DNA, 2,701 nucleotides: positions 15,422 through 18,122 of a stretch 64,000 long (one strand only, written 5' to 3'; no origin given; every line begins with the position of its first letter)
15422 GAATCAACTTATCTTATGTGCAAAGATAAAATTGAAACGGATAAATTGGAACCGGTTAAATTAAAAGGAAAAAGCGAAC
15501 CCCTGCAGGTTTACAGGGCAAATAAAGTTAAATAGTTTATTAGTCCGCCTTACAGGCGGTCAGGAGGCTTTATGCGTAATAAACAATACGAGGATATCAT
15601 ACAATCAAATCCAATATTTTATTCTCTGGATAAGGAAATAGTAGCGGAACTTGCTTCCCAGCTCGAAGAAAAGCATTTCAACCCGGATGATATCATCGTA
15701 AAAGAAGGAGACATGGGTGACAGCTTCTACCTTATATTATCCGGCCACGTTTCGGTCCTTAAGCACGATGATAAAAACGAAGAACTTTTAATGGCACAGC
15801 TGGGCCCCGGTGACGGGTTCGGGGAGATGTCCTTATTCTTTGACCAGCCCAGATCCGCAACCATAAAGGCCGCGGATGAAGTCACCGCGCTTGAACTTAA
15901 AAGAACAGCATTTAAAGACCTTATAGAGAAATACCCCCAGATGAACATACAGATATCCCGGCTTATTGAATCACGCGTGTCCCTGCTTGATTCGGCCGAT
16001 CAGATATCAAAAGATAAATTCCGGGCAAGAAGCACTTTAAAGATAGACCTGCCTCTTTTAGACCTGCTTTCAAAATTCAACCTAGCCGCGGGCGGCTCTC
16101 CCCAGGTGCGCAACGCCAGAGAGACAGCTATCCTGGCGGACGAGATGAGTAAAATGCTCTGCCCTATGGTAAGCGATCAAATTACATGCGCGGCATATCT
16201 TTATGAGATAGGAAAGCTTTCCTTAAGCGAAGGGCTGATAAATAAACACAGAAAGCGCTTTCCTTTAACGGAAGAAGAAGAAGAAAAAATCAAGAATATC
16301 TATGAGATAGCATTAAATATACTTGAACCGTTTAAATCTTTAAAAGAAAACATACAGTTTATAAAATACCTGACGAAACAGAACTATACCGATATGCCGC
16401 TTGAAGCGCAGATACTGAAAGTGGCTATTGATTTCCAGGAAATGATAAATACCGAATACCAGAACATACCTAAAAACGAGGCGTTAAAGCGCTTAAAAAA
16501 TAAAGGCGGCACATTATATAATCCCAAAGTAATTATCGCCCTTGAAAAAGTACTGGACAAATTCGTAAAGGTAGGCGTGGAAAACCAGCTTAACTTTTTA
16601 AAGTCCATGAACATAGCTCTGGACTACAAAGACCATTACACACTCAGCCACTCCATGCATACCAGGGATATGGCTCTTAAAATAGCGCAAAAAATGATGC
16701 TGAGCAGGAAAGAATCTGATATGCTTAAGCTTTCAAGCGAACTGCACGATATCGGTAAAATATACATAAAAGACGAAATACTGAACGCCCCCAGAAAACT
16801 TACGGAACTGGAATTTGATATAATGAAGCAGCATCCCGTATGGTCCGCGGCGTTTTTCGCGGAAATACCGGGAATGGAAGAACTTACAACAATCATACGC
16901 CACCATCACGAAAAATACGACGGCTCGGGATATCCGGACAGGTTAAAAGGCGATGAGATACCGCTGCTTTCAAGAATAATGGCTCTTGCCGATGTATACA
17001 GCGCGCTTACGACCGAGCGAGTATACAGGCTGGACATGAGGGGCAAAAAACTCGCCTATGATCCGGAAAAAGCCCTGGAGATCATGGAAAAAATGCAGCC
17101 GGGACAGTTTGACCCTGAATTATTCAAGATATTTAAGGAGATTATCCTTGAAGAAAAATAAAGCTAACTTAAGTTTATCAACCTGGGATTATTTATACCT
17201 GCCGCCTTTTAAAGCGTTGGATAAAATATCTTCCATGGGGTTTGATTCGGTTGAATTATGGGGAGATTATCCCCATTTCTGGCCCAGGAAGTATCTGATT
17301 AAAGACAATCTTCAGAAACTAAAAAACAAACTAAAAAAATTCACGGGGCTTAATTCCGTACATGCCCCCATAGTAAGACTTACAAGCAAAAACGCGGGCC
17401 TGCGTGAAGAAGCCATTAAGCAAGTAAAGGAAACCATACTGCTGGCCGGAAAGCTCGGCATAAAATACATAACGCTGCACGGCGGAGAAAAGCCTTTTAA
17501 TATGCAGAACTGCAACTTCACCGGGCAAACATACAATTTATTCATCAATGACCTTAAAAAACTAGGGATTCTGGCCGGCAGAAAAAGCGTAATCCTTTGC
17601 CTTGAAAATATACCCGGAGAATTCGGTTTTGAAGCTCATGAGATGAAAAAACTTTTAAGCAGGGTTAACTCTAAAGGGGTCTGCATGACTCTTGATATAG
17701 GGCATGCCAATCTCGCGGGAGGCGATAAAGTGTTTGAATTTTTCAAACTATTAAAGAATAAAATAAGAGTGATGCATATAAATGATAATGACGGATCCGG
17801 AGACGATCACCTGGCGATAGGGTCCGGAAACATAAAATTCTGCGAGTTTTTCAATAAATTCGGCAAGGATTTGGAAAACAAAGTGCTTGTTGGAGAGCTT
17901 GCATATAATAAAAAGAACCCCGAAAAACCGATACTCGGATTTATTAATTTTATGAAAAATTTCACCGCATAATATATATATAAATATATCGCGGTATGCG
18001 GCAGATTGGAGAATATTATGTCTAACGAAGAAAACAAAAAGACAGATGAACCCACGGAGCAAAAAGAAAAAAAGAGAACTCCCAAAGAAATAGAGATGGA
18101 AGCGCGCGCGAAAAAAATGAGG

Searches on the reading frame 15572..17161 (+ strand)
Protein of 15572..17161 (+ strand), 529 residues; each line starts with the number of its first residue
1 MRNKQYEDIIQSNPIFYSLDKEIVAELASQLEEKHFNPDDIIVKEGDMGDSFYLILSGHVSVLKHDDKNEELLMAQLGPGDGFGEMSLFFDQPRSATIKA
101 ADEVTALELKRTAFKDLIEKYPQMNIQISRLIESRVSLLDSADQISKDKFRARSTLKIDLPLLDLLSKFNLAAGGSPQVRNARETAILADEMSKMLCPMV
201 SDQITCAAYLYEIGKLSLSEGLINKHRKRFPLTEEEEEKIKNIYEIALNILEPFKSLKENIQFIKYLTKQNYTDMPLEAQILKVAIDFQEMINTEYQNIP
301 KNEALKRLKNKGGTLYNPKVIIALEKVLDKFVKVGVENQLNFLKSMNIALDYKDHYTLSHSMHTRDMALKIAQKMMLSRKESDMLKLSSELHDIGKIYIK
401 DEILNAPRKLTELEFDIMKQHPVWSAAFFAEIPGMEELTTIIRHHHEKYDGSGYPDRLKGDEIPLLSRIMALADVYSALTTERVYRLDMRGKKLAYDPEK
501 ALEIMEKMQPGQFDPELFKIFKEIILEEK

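Call 39: search_protein_families(library=pfam, proteins=[window:15572-17161:+], max_evalue=0.001)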
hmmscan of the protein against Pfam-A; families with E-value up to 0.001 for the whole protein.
window:15572-17161:+ (529 aa): 3 families
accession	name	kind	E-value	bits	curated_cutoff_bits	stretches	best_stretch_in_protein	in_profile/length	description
PF13487.12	HD_5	-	5.9e-50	169.8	27.2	2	350-517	7-170/170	HD domain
PF00027.35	cNMP_binding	-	9.4e-24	83.6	27.5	1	34-121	2-89/89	Cyclic nucleotide-binding domain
PF01966.28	HD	-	5.1e-21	75.6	22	1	358-478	2-115/116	HD domain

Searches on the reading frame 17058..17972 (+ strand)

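Call 39: search_protein_families(library=pfam, proteins=[window:17058-17972:+], max_evalue=0.001)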
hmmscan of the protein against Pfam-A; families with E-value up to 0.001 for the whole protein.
window:17058-17972:+ (304 aa): 1 family
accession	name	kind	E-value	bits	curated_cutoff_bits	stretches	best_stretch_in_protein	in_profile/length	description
PF01261.30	AP_endonuc_2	-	9e-38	130.8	31.1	1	54-268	1-216/249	Xylose isomerase-like TIM barrel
